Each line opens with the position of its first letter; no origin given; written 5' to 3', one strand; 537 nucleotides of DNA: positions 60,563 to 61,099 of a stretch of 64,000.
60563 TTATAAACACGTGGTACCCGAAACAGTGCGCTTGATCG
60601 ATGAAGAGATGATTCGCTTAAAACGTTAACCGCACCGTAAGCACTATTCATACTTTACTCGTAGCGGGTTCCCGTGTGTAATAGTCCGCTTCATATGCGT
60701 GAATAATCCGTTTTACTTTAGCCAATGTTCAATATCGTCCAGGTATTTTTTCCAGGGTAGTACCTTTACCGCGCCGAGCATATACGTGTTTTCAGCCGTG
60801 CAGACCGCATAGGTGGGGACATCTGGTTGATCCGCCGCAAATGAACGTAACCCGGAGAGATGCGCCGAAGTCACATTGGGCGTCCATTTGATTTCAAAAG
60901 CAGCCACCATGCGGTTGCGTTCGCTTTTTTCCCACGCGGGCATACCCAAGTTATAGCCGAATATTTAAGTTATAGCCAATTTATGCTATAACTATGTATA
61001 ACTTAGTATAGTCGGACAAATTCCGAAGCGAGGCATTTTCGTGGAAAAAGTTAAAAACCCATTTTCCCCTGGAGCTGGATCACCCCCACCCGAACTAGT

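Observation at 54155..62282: A roughly 70-bp dispersed repeat occurs three times and delimits two gene blocks, forming a cassette-like architecture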

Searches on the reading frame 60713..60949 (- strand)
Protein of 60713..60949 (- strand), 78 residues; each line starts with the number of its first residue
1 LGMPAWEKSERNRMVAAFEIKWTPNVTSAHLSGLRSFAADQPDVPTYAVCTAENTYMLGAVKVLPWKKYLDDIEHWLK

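Call 10: search_protein_families(library=pfam, proteins=[window:60713-60949:-], max_evalue=0.01)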
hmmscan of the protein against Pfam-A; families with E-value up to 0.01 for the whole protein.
window:60713-60949:- (78 aa): 0 families

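Call 27: find_homologous_proteins(query=window:60716-60949:-, max_evalue=0.001)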
Query window:60716-60949:- (78 aa): 1 proteins with E <= 0.001 among 1 candidates.
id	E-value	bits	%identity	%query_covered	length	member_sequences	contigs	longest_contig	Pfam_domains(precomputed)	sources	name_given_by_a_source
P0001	4.7e-46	172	100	97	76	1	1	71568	-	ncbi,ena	-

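Call 29: list_cluster_members(proteins=[P0001])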
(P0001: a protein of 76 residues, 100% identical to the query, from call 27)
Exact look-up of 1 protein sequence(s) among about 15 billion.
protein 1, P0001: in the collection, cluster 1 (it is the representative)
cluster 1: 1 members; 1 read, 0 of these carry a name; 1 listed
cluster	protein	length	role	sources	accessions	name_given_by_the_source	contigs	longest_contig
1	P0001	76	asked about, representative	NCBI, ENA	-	-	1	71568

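Call 30: search_protein_families(library=pfam, proteins=[window:60716-60949:-], max_evalue=10)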
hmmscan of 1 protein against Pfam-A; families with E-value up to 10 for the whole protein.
window:60716-60949:- (78 aa): 1 family
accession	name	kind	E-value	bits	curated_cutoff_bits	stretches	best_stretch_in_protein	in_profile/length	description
PF18704.7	Chromo_2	-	0.17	12.5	25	1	11-58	10-55/68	Chromatin organization modifier domain 2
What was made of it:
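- Checked: The 78-aa 'DUF4143 remnant' has no Pfam hit even at E<=10 (call 30).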

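Call 31: find_encoding_contigs(protein=P0001, flank=10000, max_places=10)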
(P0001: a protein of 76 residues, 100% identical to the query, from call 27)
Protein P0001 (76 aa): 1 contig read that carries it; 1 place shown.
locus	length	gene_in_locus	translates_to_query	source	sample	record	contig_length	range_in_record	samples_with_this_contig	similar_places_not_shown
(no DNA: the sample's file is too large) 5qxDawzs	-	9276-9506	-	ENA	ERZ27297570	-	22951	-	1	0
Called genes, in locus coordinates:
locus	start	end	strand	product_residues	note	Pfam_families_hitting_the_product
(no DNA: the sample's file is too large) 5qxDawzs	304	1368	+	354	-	PF01978:TrmB (faint), PF02661:Fic, PF12802:MarR_2 (weak)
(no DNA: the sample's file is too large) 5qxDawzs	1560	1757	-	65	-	-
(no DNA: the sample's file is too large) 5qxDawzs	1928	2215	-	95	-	PF01381:HTH_3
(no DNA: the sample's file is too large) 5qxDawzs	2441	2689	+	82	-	-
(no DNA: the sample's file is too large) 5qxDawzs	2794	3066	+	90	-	-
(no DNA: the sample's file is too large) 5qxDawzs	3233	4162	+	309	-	-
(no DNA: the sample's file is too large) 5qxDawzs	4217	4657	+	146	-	-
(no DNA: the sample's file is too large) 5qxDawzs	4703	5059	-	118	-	-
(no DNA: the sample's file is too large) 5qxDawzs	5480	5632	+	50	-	-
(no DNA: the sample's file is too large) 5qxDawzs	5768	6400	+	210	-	PF01936:NYN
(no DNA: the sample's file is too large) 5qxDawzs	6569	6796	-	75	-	-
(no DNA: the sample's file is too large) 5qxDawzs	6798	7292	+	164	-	PF10604:Polyketide_cyc2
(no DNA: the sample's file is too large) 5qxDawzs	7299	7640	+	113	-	PF04993:TfoX_N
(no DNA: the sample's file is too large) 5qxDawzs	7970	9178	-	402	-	PF13191:AAA_16, PF13401:AAA_22, PF00004:AAA (faint), PF13173:AAA_14 (faint)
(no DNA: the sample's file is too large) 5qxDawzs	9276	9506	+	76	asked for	-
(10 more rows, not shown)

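Call 34: search_protein_families(library=ncbifam, proteins=[window:60716-60949:-], max_evalue=0.01)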
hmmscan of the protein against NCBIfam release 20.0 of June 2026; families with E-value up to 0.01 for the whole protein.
window:60716-60949:- (78 aa): 0 families

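Call 35: search_protein_families(library=padloc, proteins=[window:60716-60949:-], max_evalue=0.01)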
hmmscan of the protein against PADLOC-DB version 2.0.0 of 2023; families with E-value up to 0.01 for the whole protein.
window:60716-60949:- (78 aa): 0 families

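Call 53: search_protein_representatives(protein=window:60716-60949:-)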
Query: 78 residues. Proteins with E-value up to 0.001 (for the whole library): 63; up to 1e-10: 9; up to 1e-30: 1. The best 63 are listed.
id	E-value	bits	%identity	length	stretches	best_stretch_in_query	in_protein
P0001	1.5e-46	171.9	100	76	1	3-78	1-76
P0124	5.2e-13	65.1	46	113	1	11-73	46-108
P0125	1.2e-12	64.0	45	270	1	11-76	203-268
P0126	5.6e-12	61.9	44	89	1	12-73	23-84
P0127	1.4e-11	60.6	45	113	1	11-75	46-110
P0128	1.4e-11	60.5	47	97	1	12-77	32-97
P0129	4.2e-11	59.1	46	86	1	11-78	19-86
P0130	9.2e-11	58.0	49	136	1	15-75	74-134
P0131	9.7e-11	57.9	43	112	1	11-73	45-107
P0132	2.0e-10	56.9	50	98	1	12-73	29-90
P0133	3.6e-10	56.1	50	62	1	17-76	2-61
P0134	1.4e-09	54.2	45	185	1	12-77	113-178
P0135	3.1e-09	53.1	39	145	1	11-74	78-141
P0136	3.9e-09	52.8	46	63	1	15-77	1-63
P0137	4.8e-09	52.5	41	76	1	10-73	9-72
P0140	2.6e-08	50.2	46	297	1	11-73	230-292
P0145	4.9e-07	46.1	44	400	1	13-71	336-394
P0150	7.5e-06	42.4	38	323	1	14-68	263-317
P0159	3.6e-05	40.2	38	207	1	15-77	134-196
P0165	1.2e-04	38.6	34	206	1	13-73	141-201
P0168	2.5e-04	37.5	37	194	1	12-73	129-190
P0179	6.5e-04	36.2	39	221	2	17-73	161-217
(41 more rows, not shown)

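Call 54: search_protein_families(library=pfam, proteins=[P0125, P0140, P0145, P0150, P0134, P0159, P0165, P0179, P0168, P0130], max_evalue=0.01)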
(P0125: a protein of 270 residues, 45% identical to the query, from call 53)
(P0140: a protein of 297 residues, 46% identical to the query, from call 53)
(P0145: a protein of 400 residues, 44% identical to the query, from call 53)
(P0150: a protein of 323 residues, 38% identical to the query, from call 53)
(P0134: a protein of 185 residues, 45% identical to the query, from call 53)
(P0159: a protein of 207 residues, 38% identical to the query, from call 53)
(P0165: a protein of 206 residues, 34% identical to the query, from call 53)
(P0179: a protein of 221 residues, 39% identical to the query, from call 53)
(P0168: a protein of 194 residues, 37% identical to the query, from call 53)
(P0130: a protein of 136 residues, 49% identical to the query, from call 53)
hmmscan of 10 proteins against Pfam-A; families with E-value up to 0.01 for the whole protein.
P0125 (270 aa): 1 family
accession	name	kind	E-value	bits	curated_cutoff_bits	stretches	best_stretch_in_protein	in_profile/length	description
PF13635.12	DUF4143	-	2.6e-34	118.7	28.1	1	59-214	3-159/160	Domain of unknown function (DUF4143)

P0140 (297 aa): 1 family
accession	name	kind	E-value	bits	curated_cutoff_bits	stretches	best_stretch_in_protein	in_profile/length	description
PF13635.12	DUF4143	-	8.3e-31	107.3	28.1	1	85-241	2-159/160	Domain of unknown function (DUF4143)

P0145 (400 aa): 4 families
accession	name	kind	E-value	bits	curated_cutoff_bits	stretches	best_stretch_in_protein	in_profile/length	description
PF13635.12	DUF4143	-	2.5e-32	112.3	28.1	1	190-346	3-160/160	Domain of unknown function (DUF4143)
PF13173.12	AAA_14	-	2.4e-21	76.5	27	1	14-137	5-128/129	AAA domain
PF01443.25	Viral_helicase1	-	2.2e-05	24.9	21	1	23-86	10-77/228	Viral superfamily 1 RNA helicase core domain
PF13401.12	AAA_22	-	0.00017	22.3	27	0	53-107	67-123/130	AAA domain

P0150 (323 aa): 2 families
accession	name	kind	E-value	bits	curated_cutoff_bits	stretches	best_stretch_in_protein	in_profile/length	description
PF13635.12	DUF4143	-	2.6e-34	118.7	28.1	1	114-271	2-159/160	Domain of unknown function (DUF4143)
PF13173.12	AAA_14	-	3.4e-06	27.5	27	1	9-44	93-128/129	AAA domain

P0134 (185 aa): 0 families

P0159 (207 aa): 1 family
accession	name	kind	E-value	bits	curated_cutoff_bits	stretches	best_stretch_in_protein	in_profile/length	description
PF13635.12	DUF4143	-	1.5e-18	67.5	28.1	1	45-140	62-158/160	Domain of unknown function (DUF4143)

P0165 (206 aa): 1 family
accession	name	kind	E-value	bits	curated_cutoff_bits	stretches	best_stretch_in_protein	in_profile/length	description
PF13635.12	DUF4143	-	1.2e-34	119.8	28.1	1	2-150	10-159/160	Domain of unknown function (DUF4143)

P0179 (221 aa): 1 family
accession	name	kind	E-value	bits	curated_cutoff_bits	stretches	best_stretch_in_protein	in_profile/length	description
PF13635.12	DUF4143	-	1.9e-35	122.4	28.1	1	9-166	4-159/160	Domain of unknown function (DUF4143)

P0168 (194 aa): 1 family
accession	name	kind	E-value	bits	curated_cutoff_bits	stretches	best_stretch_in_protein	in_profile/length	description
PF13635.12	DUF4143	-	3e-25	89.3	28.1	1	30-139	49-159/160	Domain of unknown function (DUF4143)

P0130 (136 aa): 0 families

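Call 89: find_encoding_contigs(protein=P0125, flank=2000, max_places=6)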
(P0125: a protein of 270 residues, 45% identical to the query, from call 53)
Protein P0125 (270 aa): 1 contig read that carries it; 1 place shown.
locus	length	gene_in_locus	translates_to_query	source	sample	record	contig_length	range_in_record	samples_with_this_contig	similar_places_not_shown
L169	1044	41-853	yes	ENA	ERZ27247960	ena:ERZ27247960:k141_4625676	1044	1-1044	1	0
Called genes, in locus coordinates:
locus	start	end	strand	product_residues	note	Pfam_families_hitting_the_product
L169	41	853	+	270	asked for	PF13635:DUF4143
